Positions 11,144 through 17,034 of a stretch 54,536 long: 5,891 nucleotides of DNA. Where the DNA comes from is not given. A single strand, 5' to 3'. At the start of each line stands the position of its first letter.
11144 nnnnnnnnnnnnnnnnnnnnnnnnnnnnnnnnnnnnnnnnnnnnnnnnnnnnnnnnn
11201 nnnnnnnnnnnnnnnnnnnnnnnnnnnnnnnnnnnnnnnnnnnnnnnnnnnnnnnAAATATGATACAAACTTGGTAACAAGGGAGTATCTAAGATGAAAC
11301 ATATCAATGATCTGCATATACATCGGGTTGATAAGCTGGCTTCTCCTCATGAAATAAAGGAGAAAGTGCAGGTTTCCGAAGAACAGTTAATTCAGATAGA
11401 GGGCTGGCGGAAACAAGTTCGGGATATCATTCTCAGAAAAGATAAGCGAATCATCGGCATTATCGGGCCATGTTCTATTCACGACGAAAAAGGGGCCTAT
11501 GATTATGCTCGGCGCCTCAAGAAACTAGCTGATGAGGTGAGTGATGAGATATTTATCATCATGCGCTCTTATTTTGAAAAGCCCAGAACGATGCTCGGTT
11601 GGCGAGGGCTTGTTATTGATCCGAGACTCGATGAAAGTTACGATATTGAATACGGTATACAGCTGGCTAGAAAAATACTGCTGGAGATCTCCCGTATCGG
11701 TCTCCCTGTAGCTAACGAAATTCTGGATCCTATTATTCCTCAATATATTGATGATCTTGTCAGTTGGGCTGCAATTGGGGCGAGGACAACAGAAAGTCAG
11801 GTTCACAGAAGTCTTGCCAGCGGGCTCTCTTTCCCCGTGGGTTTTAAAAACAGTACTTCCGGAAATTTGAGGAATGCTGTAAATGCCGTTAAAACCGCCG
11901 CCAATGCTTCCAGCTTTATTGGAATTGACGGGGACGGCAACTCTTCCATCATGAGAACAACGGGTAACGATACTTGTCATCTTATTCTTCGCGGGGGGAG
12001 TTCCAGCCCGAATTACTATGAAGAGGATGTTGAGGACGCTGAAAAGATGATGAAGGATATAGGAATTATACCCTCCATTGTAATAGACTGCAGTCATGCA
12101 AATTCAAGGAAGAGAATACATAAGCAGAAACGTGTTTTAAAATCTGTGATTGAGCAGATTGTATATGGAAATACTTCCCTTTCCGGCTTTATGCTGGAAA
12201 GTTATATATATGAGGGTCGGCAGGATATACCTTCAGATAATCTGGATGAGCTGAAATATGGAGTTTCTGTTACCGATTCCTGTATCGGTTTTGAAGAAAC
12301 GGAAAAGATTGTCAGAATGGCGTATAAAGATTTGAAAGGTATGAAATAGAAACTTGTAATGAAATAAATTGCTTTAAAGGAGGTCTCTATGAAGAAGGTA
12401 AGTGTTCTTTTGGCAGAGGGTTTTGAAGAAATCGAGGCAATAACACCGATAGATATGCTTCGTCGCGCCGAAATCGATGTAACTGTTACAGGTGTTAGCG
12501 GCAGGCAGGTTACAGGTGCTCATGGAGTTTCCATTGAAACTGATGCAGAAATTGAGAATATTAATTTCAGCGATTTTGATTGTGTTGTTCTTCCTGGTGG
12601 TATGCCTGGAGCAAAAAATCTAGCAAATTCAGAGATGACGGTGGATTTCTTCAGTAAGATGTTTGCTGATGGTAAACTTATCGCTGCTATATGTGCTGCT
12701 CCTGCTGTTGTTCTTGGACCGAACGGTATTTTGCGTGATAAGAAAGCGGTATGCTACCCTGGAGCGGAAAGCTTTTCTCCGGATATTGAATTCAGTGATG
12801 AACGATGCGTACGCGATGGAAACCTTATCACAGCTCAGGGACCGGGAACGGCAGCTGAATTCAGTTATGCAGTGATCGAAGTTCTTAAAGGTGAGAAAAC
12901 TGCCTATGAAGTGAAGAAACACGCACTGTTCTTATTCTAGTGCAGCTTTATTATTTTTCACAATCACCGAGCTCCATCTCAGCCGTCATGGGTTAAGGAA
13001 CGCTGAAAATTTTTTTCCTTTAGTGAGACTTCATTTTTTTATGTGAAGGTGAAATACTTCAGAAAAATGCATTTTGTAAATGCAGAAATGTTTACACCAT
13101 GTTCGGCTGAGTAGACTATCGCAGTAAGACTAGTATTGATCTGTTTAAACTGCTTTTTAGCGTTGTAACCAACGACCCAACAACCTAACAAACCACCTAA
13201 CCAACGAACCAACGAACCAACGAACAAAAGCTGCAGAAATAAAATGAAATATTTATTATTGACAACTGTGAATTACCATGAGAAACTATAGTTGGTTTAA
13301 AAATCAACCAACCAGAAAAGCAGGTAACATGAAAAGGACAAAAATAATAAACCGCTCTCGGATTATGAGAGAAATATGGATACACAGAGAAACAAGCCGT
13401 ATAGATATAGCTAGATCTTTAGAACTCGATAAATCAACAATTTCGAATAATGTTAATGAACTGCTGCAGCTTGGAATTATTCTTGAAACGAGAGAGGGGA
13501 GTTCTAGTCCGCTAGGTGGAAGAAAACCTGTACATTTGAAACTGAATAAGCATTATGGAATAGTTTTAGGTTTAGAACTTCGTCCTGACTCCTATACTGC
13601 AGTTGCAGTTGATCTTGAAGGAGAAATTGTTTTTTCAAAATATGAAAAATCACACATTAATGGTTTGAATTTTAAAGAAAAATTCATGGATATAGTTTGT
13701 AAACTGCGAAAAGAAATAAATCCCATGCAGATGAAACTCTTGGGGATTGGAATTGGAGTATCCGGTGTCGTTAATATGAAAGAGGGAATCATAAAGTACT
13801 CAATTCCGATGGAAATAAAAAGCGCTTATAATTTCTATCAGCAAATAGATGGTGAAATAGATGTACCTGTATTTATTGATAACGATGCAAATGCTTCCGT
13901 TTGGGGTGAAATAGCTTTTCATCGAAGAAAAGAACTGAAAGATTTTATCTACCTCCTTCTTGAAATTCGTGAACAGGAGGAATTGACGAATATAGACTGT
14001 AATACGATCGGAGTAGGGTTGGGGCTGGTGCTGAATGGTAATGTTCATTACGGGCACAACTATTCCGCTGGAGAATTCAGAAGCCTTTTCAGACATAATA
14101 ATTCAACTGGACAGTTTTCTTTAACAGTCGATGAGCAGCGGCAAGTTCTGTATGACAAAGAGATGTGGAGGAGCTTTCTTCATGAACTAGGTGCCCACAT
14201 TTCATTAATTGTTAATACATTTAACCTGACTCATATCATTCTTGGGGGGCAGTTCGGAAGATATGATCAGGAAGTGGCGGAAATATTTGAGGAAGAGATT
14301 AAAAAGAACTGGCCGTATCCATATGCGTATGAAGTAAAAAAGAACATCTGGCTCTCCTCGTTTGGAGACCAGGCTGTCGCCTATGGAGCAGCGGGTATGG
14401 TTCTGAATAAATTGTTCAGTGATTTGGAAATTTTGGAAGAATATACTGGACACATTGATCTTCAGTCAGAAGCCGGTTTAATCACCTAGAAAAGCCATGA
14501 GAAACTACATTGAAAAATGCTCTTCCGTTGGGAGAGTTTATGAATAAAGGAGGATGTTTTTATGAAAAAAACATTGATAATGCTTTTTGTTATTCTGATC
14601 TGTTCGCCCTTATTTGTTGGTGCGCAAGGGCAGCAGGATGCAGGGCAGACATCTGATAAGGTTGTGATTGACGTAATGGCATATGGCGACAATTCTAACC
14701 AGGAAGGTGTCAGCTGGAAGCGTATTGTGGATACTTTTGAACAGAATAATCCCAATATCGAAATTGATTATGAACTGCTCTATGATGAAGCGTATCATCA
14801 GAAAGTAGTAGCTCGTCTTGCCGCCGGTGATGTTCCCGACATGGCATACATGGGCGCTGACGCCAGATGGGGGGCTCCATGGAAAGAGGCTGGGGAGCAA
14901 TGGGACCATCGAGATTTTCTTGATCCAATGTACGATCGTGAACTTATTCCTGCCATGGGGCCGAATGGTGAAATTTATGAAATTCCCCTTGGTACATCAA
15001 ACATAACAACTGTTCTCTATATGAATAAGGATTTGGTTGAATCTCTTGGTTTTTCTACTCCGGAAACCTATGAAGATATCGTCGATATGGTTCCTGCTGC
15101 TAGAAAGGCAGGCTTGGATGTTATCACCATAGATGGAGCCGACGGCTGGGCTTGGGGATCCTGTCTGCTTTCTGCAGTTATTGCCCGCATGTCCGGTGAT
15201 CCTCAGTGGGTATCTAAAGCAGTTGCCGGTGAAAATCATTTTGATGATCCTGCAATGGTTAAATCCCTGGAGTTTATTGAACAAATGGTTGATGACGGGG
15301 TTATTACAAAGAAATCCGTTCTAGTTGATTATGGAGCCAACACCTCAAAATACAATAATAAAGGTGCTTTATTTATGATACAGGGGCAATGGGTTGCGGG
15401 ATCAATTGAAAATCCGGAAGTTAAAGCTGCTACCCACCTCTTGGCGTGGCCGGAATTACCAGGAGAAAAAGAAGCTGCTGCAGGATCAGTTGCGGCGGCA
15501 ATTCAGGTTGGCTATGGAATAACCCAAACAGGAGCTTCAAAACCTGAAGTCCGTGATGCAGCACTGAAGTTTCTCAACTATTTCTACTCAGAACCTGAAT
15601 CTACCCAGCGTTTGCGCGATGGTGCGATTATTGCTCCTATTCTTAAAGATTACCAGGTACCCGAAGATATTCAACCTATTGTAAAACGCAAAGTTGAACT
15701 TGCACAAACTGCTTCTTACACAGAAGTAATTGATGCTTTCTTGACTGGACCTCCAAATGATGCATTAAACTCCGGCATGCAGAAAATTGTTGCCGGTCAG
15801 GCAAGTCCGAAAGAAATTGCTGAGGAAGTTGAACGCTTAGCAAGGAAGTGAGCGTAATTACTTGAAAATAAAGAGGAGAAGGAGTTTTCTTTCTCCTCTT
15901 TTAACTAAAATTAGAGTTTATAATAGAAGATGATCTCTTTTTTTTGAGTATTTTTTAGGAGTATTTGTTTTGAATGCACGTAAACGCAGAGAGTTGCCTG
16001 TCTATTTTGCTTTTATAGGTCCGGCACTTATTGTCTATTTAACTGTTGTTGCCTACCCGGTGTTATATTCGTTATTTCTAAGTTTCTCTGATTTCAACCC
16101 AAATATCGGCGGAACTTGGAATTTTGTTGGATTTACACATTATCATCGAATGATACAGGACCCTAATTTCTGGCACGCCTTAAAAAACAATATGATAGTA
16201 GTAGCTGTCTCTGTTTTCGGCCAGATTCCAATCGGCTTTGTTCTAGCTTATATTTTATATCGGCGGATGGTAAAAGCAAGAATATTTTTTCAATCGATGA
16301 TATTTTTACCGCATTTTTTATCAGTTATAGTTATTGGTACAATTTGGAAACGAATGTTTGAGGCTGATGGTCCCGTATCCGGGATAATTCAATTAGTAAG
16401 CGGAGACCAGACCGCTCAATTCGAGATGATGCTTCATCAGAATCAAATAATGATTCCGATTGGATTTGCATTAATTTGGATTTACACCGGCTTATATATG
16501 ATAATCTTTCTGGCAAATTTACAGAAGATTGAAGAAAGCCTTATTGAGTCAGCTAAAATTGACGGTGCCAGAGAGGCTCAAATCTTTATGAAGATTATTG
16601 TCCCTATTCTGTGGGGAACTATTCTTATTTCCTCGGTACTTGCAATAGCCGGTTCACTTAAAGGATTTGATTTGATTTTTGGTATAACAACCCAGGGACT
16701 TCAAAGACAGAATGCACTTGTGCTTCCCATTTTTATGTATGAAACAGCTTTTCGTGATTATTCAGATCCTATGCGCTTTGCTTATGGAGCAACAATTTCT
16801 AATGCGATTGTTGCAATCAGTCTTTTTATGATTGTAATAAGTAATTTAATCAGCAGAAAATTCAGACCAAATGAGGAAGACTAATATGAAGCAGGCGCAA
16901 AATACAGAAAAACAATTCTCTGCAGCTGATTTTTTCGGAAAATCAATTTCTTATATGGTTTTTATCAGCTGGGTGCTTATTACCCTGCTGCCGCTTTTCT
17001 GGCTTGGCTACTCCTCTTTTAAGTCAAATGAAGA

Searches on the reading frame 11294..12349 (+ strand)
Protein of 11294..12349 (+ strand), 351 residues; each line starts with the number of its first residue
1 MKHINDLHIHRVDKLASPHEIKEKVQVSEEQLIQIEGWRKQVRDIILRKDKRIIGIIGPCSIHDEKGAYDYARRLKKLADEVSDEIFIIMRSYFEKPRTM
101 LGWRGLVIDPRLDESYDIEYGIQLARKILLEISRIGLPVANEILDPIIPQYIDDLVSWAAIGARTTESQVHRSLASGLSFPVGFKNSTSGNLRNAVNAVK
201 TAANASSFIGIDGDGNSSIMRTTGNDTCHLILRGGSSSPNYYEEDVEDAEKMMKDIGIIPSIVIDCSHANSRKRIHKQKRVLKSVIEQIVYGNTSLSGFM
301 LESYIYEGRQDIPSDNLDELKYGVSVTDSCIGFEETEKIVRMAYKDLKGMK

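Call 52: search_protein_families(library=pfam, proteins=[window:11294-12349:+])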
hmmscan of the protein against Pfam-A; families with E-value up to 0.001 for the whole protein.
window:11294-12349:+ (351 aa): 1 family
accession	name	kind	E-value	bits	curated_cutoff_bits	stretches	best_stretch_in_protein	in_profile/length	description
PF00793.26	DAHP_synth_1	-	6.3e-78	261.8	25.5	1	37-339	8-268/270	DAHP synthetase I family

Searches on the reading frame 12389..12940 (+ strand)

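Call 52: search_protein_families(library=pfam, proteins=[window:12389-12940:+])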
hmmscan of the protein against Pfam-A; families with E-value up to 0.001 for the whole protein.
window:12389-12940:+ (183 aa): 1 family
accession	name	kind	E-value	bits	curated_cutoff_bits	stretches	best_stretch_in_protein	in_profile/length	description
PF01965.30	DJ-1_PfpI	-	4.3e-47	160.4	26.6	1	2-164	1-164/165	DJ-1/PfpI family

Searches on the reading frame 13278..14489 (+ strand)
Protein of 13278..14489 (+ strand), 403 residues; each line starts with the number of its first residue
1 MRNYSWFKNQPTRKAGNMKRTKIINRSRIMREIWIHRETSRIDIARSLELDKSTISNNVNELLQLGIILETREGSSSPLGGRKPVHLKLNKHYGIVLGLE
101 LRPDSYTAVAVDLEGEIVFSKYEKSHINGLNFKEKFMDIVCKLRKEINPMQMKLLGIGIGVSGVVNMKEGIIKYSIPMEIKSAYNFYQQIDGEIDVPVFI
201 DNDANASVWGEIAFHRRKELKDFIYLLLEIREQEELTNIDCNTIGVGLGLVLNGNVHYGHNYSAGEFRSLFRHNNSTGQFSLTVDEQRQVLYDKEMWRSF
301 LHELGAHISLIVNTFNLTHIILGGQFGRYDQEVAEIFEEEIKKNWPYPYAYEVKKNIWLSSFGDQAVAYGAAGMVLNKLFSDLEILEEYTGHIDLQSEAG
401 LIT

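Call 52: search_protein_families(library=pfam, proteins=[window:13278-14489:+])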
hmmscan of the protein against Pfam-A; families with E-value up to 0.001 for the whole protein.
window:13278-14489:+ (403 aa): 3 families
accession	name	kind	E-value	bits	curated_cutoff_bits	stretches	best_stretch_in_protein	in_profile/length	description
PF00480.26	ROK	-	7.9e-21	75.3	22.9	2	99-267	4-155/294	ROK family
PF12840.13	HTH_20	-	0.0003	21.1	27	1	25-68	5-48/51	Helix-turn-helix domain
PF01047.28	MarR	-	0.00047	20.4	24.6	0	28-68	7-47/59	MarR family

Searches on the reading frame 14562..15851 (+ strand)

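Call 52: search_protein_families(library=pfam, proteins=[window:14562-15851:+])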
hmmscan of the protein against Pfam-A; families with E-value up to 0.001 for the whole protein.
window:14562-15851:+ (429 aa): 2 families
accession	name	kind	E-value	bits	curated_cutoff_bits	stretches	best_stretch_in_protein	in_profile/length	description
PF01547.30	SBP_bac_1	-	2.6e-23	83.9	26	1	46-344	4-303/307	Bacterial extracellular solute-binding protein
PF13416.11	SBP_bac_8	-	8.7e-22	78.6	27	1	55-371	2-272/279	Bacterial extracellular solute-binding protein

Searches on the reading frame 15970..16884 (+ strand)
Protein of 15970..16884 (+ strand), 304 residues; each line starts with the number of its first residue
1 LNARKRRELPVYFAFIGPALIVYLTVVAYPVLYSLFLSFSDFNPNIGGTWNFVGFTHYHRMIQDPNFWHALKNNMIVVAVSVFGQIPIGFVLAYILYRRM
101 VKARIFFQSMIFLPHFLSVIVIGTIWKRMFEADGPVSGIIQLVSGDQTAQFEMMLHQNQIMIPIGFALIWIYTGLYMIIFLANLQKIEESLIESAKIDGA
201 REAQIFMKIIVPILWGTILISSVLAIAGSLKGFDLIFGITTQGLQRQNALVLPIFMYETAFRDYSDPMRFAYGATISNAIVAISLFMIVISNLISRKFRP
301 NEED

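Call 52: search_protein_families(library=pfam, proteins=[window:15970-16884:+])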
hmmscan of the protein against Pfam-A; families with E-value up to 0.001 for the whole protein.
window:15970-16884:+ (304 aa): 1 family
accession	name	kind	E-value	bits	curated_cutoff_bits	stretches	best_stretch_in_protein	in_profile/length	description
PF00528.27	BPD_transp_1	-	1.4e-13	51.4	26.4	1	86-299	2-183/184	Binding-protein-dependent transport system inner membrane component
